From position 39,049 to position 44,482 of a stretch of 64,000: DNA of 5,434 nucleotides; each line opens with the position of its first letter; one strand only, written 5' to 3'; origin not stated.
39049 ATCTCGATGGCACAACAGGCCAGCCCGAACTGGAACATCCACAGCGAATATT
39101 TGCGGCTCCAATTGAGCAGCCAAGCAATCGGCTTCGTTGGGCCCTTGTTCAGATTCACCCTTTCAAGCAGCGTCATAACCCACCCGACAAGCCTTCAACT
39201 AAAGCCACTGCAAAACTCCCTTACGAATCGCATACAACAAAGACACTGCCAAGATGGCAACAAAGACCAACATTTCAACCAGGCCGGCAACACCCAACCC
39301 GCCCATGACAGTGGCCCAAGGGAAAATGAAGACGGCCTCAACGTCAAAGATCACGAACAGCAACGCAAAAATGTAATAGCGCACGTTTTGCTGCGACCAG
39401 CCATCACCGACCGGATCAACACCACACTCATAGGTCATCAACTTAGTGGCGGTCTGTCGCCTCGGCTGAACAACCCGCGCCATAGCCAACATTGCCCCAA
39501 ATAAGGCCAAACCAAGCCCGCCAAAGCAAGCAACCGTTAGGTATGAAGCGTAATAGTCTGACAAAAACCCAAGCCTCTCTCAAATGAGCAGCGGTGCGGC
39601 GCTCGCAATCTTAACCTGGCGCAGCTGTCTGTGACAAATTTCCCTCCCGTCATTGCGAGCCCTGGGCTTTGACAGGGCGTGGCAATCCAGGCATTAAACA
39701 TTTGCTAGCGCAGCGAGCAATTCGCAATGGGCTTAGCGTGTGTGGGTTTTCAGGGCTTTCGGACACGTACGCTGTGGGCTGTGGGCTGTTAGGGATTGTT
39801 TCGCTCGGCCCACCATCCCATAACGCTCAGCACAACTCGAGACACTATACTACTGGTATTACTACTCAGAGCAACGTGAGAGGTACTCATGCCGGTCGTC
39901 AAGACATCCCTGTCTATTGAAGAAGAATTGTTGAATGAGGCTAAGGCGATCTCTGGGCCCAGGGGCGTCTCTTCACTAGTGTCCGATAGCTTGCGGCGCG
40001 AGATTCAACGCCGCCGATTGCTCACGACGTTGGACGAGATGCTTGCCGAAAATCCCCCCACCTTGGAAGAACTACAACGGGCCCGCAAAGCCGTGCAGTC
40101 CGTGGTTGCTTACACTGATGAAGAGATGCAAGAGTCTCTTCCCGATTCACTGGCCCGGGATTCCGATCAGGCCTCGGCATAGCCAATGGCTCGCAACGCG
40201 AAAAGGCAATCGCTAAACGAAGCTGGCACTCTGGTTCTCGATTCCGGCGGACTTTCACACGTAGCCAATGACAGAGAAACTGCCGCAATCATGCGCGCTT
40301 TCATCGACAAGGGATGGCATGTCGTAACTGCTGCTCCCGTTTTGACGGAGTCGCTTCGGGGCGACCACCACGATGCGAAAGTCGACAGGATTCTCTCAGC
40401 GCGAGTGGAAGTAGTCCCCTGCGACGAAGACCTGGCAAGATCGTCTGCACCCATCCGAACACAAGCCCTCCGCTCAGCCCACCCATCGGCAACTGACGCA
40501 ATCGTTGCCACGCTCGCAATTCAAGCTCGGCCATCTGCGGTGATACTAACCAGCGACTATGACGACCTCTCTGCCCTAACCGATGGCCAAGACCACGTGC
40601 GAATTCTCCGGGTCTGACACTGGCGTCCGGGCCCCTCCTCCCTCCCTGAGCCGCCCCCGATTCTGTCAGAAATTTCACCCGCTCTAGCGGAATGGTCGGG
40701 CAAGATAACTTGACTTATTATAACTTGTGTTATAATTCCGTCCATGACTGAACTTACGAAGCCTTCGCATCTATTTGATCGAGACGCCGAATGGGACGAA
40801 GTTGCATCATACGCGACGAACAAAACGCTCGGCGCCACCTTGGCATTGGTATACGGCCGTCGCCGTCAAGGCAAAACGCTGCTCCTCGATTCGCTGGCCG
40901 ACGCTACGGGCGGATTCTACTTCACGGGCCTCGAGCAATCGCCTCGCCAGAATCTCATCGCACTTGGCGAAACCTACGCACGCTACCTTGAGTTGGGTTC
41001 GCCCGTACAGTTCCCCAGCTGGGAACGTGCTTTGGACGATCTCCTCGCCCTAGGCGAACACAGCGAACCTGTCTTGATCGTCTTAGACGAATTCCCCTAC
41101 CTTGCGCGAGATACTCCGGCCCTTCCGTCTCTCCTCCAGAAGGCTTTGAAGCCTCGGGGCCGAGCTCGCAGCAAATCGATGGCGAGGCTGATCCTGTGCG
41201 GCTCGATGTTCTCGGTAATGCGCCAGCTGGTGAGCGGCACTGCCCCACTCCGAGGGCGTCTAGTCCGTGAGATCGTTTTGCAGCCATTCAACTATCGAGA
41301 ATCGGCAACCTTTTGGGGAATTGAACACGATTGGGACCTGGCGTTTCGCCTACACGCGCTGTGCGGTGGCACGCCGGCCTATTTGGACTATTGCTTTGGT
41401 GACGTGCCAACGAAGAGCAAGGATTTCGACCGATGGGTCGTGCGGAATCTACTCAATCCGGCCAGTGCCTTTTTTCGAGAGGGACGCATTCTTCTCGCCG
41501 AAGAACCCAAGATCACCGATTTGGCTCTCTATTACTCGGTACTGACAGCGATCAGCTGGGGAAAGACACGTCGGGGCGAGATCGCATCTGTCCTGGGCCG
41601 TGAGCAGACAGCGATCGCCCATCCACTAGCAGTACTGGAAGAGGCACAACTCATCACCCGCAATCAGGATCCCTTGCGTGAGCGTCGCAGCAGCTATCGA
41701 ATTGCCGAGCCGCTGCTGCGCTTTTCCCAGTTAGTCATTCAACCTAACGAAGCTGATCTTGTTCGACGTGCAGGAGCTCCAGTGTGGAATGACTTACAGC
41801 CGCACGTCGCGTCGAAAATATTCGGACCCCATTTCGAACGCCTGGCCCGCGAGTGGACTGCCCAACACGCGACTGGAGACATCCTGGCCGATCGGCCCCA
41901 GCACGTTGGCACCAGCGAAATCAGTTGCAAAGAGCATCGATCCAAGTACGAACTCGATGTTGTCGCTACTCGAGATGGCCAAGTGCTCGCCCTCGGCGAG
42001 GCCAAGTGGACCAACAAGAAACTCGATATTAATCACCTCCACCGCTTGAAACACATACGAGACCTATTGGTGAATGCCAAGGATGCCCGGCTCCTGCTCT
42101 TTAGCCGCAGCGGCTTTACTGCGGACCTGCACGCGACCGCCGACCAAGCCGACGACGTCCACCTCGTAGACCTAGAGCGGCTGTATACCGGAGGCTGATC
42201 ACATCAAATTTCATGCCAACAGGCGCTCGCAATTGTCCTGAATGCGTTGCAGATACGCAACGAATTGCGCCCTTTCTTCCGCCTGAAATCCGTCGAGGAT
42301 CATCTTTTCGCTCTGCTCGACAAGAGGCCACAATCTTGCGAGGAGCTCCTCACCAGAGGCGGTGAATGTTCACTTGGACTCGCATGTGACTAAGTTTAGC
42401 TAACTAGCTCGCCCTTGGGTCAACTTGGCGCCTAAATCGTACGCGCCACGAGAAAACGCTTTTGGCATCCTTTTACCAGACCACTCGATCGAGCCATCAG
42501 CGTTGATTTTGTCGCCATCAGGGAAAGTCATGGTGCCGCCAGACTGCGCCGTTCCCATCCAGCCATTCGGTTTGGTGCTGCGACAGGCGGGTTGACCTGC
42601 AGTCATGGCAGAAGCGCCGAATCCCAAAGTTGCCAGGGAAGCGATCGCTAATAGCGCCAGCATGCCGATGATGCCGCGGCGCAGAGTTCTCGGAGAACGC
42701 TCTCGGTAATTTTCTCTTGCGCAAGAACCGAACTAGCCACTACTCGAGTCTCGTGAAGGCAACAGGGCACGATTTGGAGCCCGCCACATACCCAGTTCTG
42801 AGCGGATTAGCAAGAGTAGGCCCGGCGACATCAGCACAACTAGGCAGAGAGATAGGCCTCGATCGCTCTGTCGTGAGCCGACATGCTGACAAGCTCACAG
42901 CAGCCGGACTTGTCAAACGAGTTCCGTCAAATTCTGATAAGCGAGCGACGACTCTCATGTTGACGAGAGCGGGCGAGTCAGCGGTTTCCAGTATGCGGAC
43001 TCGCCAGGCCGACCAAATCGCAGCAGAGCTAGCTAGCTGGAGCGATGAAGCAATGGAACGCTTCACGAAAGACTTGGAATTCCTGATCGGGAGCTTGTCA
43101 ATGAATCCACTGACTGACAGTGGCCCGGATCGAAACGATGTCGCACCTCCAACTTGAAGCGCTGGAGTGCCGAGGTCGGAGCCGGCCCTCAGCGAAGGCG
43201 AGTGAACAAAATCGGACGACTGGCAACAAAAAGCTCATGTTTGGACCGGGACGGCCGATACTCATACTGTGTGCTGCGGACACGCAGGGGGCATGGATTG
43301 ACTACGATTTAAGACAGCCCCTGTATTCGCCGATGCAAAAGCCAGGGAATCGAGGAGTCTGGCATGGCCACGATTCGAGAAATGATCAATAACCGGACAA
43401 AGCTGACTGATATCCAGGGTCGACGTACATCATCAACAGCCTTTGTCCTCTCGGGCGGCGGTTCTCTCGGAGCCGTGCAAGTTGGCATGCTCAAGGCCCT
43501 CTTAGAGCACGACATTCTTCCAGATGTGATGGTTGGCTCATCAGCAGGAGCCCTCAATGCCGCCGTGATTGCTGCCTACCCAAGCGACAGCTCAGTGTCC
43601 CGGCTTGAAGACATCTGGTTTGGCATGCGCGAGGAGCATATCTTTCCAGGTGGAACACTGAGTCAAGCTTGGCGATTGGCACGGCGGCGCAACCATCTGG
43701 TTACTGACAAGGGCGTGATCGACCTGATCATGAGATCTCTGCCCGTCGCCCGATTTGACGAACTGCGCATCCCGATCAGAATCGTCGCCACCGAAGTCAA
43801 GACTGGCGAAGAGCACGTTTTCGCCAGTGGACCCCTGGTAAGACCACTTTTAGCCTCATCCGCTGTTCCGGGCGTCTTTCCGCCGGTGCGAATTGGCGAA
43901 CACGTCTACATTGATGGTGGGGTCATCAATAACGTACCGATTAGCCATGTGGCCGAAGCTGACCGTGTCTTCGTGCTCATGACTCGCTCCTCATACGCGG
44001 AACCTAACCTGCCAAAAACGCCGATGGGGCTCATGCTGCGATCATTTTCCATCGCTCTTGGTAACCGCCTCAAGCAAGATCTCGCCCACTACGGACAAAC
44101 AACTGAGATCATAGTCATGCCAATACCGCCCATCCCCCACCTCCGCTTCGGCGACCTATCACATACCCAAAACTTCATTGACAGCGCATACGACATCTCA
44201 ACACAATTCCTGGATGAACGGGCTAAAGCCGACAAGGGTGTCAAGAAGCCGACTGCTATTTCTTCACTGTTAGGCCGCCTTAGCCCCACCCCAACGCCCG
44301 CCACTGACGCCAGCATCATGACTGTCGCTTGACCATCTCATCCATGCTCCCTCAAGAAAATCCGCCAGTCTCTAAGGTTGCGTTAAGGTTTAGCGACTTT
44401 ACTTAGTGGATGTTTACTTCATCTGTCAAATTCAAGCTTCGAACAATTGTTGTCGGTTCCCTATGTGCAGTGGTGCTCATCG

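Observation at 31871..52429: Modular hairpin repeat family colonising the intercistronic junctions of both nuo operons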

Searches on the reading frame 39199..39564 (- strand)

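Call 14: search_protein_families(library=pfam, proteins=[window:39199-39564:-])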
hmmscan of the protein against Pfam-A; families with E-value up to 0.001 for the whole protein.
window:39199-39564:- (121 aa): 1 family
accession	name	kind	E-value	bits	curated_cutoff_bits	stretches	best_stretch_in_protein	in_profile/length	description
PF00507.24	Oxidored_q4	-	2e-35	121.4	23.3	1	24-120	3-99/99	NADH-ubiquinone/plastoquinone oxidoreductase, chain 3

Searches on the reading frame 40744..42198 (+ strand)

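Call 40: search_protein_families(library=pfam, proteins=[window:40744-42198:+], max_evalue=0.00001)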
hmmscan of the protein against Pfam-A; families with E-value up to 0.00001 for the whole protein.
window:40744-42198:+ (484 aa): 1 family
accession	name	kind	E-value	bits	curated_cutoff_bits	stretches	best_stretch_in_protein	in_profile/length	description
PF01637.24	ATPase_2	-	8.5e-08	32.7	33.2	1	10-188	1-188/225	ATPase domain predominantly from Archaea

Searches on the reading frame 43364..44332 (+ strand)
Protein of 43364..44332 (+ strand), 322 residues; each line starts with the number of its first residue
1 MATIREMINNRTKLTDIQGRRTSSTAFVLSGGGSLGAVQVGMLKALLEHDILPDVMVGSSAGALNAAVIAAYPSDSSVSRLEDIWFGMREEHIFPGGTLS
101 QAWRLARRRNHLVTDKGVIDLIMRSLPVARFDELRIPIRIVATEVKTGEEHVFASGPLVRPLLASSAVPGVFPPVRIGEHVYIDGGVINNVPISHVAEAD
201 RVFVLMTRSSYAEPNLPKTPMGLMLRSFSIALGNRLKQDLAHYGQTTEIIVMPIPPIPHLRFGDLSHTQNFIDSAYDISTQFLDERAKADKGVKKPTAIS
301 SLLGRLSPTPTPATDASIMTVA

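Call 61: search_protein_families(library=pfam, proteins=[window:43364-44332:+], max_evalue=0.0001)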
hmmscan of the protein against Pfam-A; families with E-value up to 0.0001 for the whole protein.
window:43364-44332:+ (322 aa): 1 family
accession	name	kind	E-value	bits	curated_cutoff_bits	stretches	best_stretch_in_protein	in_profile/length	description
PF01734.28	Patatin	-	5.2e-34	118.6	27.7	1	28-194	2-188/191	Patatin-like phospholipase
